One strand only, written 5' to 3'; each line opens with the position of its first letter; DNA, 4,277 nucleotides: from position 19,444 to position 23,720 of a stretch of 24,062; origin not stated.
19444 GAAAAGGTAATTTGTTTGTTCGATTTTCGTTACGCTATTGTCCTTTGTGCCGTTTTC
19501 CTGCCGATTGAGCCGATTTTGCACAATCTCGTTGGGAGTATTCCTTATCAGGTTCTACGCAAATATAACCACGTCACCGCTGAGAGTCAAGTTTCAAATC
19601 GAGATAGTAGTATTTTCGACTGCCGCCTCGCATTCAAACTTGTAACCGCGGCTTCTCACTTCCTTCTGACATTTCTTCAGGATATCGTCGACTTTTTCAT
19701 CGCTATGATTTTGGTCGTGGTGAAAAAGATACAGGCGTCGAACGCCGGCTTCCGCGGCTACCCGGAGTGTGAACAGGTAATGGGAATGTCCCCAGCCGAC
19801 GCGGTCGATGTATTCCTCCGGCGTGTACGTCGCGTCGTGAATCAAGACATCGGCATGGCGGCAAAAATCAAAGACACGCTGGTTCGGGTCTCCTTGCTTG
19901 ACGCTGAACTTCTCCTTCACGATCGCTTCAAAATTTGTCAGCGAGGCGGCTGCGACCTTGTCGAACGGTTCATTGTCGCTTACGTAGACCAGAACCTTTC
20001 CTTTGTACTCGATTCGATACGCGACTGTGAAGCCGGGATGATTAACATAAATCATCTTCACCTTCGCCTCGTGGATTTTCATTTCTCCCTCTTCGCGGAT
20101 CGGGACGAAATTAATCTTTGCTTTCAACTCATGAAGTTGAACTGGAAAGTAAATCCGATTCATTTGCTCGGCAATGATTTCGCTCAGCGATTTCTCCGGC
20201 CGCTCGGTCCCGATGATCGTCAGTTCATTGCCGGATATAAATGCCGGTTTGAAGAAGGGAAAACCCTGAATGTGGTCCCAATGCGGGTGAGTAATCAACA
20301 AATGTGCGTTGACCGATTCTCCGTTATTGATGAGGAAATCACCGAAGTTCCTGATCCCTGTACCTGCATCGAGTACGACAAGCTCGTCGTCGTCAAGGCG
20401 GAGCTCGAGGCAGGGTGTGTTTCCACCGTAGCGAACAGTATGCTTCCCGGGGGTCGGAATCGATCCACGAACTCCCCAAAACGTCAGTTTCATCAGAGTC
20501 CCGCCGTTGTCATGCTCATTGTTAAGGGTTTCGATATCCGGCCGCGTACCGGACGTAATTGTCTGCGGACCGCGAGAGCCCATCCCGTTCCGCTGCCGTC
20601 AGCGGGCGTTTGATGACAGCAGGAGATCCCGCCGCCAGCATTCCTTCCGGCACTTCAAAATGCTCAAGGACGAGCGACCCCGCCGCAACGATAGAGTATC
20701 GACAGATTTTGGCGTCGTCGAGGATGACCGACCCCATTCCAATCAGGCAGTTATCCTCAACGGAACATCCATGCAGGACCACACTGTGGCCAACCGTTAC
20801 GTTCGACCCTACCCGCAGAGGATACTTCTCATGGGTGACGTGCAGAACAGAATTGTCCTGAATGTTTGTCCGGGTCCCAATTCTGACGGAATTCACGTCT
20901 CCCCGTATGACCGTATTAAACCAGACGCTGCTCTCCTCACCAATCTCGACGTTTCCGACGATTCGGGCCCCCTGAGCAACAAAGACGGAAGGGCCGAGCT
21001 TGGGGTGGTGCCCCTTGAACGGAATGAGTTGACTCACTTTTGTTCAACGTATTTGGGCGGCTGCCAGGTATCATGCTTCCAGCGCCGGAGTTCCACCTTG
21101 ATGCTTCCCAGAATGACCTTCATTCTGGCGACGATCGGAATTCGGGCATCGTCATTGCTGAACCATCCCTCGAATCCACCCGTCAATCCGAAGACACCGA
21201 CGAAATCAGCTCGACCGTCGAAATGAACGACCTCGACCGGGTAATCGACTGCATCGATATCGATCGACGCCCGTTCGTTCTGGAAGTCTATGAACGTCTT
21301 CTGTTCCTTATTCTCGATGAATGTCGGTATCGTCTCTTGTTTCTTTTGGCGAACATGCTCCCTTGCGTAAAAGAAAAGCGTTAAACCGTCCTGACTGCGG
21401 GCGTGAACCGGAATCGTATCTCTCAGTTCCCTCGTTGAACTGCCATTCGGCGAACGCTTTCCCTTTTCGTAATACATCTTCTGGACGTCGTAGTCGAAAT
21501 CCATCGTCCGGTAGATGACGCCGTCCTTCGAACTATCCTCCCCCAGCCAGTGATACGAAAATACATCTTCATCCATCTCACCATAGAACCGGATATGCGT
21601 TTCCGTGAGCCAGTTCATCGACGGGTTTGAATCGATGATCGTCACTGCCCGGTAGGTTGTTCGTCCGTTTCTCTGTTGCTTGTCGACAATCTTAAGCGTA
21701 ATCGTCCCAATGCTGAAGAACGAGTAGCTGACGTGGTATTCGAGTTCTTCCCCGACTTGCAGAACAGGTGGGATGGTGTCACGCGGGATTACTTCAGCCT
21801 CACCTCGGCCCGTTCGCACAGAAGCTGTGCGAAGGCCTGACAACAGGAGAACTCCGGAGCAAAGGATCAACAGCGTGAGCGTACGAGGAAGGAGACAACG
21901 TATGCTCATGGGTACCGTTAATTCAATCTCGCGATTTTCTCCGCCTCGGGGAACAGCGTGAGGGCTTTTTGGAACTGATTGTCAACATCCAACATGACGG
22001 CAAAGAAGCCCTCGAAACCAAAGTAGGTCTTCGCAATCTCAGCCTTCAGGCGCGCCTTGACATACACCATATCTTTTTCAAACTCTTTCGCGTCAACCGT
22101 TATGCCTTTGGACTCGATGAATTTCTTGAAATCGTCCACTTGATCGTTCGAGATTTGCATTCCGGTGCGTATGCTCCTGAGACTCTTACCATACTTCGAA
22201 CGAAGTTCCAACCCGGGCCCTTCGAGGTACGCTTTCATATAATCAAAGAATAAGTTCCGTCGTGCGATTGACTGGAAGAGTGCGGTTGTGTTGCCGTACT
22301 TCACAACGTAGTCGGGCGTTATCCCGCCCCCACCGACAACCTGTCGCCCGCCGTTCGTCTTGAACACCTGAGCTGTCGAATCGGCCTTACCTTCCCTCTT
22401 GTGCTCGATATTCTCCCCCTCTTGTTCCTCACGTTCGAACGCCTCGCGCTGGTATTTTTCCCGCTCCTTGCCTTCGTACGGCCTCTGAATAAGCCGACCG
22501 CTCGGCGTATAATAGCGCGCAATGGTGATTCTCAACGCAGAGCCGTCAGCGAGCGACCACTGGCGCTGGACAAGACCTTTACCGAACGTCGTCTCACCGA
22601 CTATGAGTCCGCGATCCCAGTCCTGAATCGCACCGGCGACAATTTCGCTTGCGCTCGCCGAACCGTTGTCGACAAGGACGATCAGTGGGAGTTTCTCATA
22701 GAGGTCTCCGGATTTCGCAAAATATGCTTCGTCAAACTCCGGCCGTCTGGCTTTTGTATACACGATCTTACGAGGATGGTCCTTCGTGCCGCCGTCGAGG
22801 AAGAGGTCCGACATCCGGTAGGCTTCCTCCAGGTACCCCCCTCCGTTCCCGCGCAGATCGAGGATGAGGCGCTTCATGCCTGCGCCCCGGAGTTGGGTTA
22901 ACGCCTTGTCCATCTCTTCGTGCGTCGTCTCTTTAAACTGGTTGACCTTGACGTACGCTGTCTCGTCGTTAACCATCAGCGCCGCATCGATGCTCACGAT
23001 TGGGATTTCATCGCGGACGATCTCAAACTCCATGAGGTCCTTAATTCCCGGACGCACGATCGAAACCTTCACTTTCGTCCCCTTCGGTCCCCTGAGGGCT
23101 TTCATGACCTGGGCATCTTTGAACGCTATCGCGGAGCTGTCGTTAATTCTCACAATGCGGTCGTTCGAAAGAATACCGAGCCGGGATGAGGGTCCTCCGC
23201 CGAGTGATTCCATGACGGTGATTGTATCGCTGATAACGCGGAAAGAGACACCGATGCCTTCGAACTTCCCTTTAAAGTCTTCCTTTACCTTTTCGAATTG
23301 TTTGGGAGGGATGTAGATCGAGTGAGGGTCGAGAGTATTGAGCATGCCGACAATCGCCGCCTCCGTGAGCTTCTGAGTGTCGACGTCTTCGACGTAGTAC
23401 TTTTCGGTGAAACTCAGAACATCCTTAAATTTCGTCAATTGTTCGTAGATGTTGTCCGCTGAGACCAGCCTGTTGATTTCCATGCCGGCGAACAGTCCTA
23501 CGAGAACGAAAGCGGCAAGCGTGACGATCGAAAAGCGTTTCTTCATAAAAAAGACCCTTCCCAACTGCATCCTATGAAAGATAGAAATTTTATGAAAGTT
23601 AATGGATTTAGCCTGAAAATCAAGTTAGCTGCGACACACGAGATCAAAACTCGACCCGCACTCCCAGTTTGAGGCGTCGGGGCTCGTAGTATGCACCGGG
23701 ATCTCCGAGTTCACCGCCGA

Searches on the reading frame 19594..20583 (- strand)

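Call 96: search_protein_families(library=pfam, proteins=[window:19594-20583:-], max_evalue=0.001)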
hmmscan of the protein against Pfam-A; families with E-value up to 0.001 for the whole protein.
window:19594-20583:- (329 aa): 2 families
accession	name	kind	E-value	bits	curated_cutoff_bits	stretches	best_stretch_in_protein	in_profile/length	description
PF12706.13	Lactamase_B_2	-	2.8e-17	63.4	27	2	69-222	3-161/200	Beta-lactamase superfamily domain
PF00753.33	Lactamase_B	-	0.00049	20.5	22.7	0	55-115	5-67/196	Metallo-beta-lactamase superfamily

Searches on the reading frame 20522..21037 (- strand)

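Call 96: search_protein_families(library=pfam, proteins=[window:20522-21037:-], max_evalue=0.001)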
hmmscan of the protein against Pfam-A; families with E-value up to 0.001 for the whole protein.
window:20522-21037:- (171 aa): 4 families
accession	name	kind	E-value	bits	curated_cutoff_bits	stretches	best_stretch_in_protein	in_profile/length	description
PF00132.30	Hexapep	-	6.3e-19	67.2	27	2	90-123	1-34/36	Bacterial transferase hexapeptide (six repeats)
PF25084.1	LbH_EIF2B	-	9.4e-14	51.7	54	2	17-111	9-99/105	EIF2B subunit epsilon LbH domain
PF14602.12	Hexapep_2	-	8.6e-06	25.8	27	1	73-105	1-32/34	Hexapeptide repeat of succinyl-transferase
PF21711.3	DCTN5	-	0.00053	20.1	40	0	33-129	37-145/182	Dynactin subunit 5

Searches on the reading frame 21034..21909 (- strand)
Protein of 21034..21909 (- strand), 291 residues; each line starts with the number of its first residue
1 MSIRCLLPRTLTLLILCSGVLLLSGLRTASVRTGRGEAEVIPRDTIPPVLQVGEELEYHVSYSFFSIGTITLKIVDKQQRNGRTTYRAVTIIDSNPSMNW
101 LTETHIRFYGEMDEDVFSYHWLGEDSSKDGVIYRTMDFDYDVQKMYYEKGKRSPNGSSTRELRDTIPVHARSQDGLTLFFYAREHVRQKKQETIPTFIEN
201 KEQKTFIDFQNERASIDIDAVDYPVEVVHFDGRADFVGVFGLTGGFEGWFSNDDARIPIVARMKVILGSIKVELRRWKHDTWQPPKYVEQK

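Call 96: search_protein_families(library=pfam, proteins=[window:21034-21909:-], max_evalue=0.001)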
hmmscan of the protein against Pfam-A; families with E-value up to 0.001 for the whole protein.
window:21034-21909:- (291 aa): 1 family
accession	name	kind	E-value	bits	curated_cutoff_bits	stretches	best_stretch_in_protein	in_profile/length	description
PF11306.15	DUF3108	-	2.7e-13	50.6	26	1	57-275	1-209/209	Protein of unknown function (DUF3108)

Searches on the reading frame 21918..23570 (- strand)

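Call 96: search_protein_families(library=pfam, proteins=[window:21918-23570:-], max_evalue=0.001)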
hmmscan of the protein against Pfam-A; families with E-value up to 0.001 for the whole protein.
window:21918-23570:- (550 aa): 4 families
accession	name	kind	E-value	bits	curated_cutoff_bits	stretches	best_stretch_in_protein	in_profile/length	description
PF03572.23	Peptidase_S41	-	1.5e-49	168.2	24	1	204-363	2-156/165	Peptidase family S41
PF22694.1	CtpB_N-like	-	2.1e-09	38.1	27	1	41-87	35-81/85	Activating protease CtpB N-terminal domain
PF13180.12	PDZ_2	-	3.7e-06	27.5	27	1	105-176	2-72/80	PDZ domain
PF00595.29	PDZ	-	1.1e-05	26.2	23.2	1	102-171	8-80/81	PDZ domain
